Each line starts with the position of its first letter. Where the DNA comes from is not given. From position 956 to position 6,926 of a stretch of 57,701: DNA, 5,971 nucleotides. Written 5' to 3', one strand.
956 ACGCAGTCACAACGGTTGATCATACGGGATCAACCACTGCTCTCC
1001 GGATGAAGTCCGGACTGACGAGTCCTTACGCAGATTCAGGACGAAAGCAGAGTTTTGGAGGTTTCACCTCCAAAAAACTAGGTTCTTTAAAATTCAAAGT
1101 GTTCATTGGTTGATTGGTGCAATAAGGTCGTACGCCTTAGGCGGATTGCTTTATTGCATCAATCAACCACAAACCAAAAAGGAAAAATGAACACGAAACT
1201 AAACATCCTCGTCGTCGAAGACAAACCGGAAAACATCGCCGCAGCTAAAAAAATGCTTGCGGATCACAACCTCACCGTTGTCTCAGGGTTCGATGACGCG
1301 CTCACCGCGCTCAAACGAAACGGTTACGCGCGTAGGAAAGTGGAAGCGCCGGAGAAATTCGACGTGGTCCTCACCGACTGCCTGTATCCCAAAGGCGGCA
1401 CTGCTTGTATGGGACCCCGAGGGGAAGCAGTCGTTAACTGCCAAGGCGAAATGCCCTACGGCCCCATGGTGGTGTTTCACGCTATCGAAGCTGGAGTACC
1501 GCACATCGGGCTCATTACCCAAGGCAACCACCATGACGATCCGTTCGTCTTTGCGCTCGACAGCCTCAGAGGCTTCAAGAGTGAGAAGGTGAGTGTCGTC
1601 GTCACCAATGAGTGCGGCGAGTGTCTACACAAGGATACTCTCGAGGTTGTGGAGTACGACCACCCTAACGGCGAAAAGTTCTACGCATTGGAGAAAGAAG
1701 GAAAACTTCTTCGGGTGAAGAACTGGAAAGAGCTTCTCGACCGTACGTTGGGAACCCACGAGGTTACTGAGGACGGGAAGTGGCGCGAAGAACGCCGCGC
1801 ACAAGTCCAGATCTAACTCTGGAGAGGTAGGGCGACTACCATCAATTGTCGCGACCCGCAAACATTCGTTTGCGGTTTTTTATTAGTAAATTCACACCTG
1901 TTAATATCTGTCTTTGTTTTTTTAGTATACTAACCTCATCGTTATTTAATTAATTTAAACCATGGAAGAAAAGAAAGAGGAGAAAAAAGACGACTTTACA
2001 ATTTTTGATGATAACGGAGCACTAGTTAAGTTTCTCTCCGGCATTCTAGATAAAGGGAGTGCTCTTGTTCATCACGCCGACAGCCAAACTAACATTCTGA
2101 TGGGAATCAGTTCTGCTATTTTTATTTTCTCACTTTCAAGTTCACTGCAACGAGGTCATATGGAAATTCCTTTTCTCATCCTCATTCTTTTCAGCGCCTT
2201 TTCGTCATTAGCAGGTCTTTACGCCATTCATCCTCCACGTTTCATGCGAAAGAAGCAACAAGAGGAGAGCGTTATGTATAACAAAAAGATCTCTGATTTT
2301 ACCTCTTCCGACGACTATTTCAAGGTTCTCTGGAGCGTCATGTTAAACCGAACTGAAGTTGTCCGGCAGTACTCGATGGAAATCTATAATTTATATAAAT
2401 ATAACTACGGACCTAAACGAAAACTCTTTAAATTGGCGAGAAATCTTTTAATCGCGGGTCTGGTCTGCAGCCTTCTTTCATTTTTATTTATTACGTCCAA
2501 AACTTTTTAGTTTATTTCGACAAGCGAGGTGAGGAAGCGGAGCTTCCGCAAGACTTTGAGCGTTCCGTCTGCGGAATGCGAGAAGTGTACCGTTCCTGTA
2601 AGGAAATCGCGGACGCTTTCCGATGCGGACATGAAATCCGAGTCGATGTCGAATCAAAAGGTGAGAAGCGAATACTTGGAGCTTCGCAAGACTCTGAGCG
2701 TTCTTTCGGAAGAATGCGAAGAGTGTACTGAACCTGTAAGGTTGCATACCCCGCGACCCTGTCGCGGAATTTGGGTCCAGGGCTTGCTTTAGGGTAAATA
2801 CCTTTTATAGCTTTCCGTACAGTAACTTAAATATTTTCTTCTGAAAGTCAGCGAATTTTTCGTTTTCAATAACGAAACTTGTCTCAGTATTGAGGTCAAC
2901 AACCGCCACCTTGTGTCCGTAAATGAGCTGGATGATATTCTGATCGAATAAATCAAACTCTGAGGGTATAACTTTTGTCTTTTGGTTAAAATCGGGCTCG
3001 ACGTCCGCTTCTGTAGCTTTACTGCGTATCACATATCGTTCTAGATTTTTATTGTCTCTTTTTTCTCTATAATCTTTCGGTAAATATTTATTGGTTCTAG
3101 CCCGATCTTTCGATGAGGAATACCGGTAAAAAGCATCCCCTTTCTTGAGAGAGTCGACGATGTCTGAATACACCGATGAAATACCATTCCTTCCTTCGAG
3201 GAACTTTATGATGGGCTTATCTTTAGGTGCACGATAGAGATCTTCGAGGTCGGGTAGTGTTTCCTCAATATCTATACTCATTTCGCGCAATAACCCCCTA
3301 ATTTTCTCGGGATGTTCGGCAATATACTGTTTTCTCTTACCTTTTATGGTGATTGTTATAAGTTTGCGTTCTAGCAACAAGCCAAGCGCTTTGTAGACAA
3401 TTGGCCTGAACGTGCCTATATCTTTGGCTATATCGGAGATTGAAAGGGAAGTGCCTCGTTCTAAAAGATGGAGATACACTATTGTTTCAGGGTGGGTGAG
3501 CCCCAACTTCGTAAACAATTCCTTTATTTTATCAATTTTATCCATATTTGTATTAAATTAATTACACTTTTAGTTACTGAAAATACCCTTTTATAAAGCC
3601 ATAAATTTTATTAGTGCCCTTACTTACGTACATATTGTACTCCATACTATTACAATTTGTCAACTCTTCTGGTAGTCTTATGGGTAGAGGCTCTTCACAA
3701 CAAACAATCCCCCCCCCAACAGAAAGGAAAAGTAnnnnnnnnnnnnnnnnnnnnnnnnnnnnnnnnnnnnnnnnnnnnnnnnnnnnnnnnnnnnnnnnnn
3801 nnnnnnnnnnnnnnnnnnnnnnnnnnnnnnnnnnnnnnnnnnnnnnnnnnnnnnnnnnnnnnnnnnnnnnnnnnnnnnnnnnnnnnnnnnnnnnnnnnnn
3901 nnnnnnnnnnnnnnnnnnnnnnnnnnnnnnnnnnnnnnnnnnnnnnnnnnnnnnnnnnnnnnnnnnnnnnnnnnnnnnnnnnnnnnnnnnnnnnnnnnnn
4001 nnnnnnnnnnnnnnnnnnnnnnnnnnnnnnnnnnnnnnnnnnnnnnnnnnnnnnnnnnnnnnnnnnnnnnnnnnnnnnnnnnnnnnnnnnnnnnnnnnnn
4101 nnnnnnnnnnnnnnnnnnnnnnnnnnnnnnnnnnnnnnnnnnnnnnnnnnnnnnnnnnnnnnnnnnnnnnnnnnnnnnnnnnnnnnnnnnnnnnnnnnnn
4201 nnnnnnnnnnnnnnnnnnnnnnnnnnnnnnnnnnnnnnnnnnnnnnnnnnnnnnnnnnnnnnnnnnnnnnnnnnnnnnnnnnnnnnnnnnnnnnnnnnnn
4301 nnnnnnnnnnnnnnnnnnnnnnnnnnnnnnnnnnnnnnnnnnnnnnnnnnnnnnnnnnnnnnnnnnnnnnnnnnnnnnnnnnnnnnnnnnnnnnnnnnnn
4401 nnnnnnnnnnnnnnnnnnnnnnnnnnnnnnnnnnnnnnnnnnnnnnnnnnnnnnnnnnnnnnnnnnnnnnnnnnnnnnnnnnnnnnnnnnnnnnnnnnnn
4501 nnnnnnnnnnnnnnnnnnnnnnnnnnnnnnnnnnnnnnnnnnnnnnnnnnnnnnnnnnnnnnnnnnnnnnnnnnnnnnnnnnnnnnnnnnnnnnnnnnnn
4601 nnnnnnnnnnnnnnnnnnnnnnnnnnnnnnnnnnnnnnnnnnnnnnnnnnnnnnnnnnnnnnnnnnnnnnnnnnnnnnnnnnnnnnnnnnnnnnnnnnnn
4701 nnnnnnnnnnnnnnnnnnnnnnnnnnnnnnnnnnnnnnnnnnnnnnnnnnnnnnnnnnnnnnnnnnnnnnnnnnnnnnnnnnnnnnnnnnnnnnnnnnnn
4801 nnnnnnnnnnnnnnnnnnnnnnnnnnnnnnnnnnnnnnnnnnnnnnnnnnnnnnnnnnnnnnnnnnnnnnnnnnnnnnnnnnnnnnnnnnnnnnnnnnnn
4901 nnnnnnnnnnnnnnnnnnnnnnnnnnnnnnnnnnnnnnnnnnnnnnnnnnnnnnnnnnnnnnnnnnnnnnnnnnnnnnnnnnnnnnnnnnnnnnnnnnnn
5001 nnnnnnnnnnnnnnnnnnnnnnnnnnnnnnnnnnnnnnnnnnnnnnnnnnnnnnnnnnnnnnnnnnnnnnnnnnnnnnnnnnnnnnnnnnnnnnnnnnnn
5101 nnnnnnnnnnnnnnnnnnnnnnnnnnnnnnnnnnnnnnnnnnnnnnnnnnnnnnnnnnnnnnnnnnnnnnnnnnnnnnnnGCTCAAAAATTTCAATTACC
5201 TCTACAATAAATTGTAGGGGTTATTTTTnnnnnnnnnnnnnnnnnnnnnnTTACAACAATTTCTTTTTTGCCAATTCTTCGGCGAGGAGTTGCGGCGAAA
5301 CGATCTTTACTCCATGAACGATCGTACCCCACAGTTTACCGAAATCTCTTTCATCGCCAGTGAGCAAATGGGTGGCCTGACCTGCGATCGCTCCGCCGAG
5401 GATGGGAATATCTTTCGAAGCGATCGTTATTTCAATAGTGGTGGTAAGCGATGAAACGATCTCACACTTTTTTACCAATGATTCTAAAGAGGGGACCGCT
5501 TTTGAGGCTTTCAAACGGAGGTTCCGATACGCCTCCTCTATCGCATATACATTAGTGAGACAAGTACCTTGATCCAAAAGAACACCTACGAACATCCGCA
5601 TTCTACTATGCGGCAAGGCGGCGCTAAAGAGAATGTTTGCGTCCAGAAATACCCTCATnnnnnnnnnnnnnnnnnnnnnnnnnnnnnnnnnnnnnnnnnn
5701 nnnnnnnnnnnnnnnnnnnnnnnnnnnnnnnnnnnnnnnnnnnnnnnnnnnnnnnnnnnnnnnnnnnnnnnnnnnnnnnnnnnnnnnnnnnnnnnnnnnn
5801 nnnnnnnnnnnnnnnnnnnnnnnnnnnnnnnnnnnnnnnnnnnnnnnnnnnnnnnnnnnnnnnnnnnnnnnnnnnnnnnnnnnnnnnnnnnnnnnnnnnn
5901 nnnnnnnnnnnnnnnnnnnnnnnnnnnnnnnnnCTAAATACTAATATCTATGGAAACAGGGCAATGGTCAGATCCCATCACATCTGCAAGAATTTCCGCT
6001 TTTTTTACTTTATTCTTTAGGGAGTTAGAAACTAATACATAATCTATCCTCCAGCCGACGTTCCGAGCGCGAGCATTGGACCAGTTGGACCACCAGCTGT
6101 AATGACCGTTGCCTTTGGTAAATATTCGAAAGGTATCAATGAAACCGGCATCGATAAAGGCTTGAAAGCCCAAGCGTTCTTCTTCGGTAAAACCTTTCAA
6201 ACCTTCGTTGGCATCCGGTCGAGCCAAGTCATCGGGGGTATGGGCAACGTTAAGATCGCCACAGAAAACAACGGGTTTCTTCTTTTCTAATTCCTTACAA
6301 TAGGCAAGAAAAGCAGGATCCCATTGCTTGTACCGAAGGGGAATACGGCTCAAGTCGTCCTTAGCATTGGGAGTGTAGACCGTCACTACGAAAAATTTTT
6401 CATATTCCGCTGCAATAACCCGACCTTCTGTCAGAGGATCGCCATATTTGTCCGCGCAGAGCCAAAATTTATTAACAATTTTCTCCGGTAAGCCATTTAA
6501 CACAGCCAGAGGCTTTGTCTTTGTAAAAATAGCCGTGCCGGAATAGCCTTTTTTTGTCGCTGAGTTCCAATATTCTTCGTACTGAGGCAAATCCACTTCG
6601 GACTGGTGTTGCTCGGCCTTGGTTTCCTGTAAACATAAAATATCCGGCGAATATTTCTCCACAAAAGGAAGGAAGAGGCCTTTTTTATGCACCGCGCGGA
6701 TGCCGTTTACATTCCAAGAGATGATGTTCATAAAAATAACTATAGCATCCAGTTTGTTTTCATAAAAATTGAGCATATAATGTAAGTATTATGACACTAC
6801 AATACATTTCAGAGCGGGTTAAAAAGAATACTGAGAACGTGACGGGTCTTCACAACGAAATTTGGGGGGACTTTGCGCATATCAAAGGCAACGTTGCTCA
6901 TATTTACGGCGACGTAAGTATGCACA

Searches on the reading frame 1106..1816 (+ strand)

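Call 12: search_protein_families(library=pfam, proteins=[window:1106-1816:+], max_evalue=0.01)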
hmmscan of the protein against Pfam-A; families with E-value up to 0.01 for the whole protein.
window:1106-1816:+ (236 aa): 2 families
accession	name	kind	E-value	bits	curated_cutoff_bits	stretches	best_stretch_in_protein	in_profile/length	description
PF00072.30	Response_reg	-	0.0013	19.3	30.2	1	34-94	1-52/111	Response regulator receiver domain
PF11123.14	DNA_Packaging_2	-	0.0026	18.3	27.5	1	15-72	7-60/79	DNA packaging protein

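Call 17: search_protein_families(library=phrogs, proteins=[window:1106-1816:+], max_evalue=0.001)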
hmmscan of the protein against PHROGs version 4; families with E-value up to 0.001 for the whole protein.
window:1106-1816:+ (236 aa): 1 family
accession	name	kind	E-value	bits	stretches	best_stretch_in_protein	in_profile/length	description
phrog_20458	-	unknown function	0.00023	20.5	1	19-95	685-754/829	-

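Call 70: search_protein_families(library=ncbifam, proteins=[window:1187-1816:+], max_evalue=0.01)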
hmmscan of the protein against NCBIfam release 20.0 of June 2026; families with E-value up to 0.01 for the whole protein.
window:1187-1816:+ (209 aa): 0 families

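Call 76: search_protein_families(library=padloc, proteins=[window:1187-1816:+], max_evalue=0.01)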
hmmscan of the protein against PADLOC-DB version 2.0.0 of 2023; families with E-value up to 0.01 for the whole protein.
window:1187-1816:+ (209 aa): 0 families

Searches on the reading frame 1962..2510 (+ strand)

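Call 12: search_protein_families(library=pfam, proteins=[window:1962-2510:+], max_evalue=0.01)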
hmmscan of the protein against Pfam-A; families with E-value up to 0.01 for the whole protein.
window:1962-2510:+ (182 aa): 1 family
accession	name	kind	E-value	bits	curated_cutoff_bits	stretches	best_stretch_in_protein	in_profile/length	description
PF18967.5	PycTM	-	0.0021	18.9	27.2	1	64-166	6-107/107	Pycsar effector protein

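Call 70: search_protein_families(library=ncbifam, proteins=[window:1962-2510:+], max_evalue=0.01)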
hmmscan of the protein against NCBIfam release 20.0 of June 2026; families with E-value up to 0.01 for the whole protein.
window:1962-2510:+ (182 aa): 0 families

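Call 76: search_protein_families(library=padloc, proteins=[window:1962-2510:+], max_evalue=0.01)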
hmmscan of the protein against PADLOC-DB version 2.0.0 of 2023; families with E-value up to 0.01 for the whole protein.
window:1962-2510:+ (182 aa): 4 families
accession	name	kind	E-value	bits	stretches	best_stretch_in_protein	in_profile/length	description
PDLC02364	PycTM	-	1.3e-07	30.2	1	24-177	8-153/160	-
PDLC02363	PycTM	-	4.3e-06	24.7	1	26-175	10-151/154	-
PDLC02365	PycTM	-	4.6e-05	21.8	1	25-177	5-160/165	-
PDLC00668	Effector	-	0.006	14.5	0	20-178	9-178/184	2TM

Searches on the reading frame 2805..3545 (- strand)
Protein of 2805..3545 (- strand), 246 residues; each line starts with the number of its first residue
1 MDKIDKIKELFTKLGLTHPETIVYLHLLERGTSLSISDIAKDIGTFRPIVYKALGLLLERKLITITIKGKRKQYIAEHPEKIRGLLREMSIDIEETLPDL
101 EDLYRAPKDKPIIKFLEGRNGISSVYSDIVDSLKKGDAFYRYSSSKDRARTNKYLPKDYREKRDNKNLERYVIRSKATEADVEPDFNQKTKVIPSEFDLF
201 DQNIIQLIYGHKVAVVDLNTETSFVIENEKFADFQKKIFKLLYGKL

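Call 12: search_protein_families(library=pfam, proteins=[window:2805-3545:-], max_evalue=0.01)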
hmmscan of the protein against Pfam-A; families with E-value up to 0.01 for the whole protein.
window:2805-3545:- (246 aa): 2 families
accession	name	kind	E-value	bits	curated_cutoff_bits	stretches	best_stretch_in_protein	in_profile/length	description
PF01978.25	TrmB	-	2.7e-07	30.8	25.6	1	13-79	3-67/68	Sugar-specific transcriptional regulator TrmB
PF00889.24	EF_TS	-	0.0069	16.4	27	0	214-242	2-30/204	Elongation factor TS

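Call 70: search_protein_families(library=ncbifam, proteins=[window:2805-3545:-], max_evalue=0.01)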
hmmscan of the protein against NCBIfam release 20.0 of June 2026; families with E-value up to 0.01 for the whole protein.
window:2805-3545:- (246 aa): 2 families
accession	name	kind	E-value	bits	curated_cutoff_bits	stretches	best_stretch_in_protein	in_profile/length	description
NF047390.1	TransRegTrmBL1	equivalog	4.7e-07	29.1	650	1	5-108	4-106/341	HTH-type sugar sensing transcriptional regulator TrmBL1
NF040851.1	tran_reg_TrmB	equivalog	0.0022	17.2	600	1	2-83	2-80/338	HTH-type sugar-sensing transcriptional regulator TrmB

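Call 76: search_protein_families(library=padloc, proteins=[window:2805-3545:-], max_evalue=0.01)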
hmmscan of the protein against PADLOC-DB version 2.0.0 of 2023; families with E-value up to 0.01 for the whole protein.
window:2805-3545:- (246 aa): 2 families
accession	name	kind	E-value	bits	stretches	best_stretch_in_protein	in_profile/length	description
PDLC01268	CasR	-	0.003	15.5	1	24-75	129-175/179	"CAS-I,CAS-II,CAS-III,CAS-IV,CAS-V,CAS-VI; associated_signaling"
PDLC01875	CARF3--CARF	-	0.0034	15.2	1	25-74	152-201/219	-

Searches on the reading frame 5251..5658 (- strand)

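Call 70: search_protein_families(library=ncbifam, proteins=[window:5251-5658:-], max_evalue=0.01)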
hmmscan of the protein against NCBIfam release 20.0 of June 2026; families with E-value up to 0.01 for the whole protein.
window:5251-5658:- (135 aa): 1 family
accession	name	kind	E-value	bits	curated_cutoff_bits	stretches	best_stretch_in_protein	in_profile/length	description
NF046100.1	RSP_2648_fam_PIN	equivalog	0.0066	16.4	170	0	81-129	84-131/177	RSP_2648 family PIN domain-containing protein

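Call 76: search_protein_families(library=padloc, proteins=[window:5251-5658:-], max_evalue=0.01)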
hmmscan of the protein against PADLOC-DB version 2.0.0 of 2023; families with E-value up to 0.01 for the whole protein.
window:5251-5658:- (135 aa): 0 families

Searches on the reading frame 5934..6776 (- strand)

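Call 12: search_protein_families(library=pfam, proteins=[window:5934-6776:-], max_evalue=0.01)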
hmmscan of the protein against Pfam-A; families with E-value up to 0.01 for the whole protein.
window:5934-6776:- (280 aa): 2 families
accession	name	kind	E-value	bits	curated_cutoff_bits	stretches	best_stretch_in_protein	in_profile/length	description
PF03372.29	Exo_endo_phos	-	4e-33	115.4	24.5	1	19-271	1-225/225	Endonuclease/Exonuclease/phosphatase family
PF14529.12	Exo_endo_phos_2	-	4.2e-05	23.8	27.4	0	243-274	87-116/117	Endonuclease-reverse transcriptase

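Call 76: search_protein_families(library=padloc, proteins=[window:5934-6776:-], max_evalue=0.01)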
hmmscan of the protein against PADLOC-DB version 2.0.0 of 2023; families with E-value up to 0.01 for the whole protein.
window:5934-6776:- (280 aa): 0 families
